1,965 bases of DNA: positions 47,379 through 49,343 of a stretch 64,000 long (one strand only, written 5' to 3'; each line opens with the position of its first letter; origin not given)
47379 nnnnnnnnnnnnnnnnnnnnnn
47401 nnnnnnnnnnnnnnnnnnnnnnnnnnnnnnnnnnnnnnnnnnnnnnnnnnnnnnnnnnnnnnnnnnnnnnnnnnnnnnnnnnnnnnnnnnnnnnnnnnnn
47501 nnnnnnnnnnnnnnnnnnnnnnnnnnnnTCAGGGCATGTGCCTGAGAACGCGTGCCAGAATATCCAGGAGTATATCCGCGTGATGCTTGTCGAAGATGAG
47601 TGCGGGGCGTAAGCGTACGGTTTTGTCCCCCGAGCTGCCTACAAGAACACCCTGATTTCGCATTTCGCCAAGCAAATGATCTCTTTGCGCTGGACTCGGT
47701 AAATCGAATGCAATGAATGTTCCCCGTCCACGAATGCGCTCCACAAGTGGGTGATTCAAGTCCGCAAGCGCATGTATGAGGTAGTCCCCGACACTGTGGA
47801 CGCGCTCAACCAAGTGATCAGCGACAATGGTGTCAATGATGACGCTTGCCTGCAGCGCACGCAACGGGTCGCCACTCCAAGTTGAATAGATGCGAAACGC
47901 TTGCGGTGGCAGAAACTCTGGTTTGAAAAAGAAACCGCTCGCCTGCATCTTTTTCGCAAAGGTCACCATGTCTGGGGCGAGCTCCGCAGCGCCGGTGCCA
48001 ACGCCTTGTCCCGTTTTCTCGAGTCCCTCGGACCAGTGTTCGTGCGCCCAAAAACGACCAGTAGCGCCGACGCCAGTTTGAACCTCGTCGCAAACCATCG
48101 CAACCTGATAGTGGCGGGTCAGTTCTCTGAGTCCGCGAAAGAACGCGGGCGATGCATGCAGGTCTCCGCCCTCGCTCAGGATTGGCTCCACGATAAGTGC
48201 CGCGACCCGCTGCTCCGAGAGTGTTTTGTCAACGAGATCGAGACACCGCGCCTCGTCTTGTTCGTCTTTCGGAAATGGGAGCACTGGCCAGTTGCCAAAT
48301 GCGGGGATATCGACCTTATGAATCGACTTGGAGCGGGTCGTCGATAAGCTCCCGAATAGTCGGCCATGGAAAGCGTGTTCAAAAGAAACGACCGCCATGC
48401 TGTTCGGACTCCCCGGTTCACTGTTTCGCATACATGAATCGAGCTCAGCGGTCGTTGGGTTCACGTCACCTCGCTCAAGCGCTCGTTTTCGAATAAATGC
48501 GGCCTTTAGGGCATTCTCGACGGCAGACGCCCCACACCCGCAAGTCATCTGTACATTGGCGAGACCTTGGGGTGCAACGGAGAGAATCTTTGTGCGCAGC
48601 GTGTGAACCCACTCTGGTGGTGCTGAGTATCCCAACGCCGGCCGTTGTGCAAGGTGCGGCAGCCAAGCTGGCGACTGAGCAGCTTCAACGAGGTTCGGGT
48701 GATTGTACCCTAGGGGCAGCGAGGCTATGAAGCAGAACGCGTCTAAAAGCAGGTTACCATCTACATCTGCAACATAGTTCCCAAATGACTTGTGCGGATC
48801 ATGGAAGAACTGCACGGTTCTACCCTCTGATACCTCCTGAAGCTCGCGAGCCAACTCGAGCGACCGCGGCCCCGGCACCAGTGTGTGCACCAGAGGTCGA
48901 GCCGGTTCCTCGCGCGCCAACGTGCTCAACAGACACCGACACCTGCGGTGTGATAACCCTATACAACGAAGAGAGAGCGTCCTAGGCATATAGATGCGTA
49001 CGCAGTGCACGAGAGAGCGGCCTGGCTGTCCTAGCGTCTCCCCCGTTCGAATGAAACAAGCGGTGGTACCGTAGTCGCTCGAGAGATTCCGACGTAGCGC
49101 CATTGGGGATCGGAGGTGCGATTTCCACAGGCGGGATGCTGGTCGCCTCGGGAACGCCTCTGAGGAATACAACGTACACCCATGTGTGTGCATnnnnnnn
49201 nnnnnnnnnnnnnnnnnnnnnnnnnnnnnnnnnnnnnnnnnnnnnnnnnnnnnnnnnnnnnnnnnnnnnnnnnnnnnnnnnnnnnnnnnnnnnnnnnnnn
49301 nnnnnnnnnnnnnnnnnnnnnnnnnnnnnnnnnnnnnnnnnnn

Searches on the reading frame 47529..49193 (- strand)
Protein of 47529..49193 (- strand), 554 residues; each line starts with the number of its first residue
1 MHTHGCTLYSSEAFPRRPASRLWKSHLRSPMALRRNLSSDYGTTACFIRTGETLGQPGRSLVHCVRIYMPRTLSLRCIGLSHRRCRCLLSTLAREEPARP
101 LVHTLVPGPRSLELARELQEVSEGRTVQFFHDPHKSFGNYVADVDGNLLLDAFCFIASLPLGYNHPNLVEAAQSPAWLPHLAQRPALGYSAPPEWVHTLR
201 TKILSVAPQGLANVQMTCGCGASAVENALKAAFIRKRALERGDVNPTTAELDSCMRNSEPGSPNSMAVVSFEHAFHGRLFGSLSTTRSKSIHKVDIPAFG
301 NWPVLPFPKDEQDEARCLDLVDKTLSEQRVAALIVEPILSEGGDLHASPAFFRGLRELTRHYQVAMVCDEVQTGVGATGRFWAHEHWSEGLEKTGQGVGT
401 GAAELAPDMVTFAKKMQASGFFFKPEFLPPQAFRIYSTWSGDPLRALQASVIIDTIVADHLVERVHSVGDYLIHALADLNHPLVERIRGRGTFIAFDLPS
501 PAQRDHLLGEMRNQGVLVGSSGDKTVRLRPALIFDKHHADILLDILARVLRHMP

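Call 30: find_encoding_contigs(protein=window:47529-49193:-, flank=10000, max_places=6)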
Protein window:47529-49193:- (554 aa): no gene with exactly this product is on record in the collection.
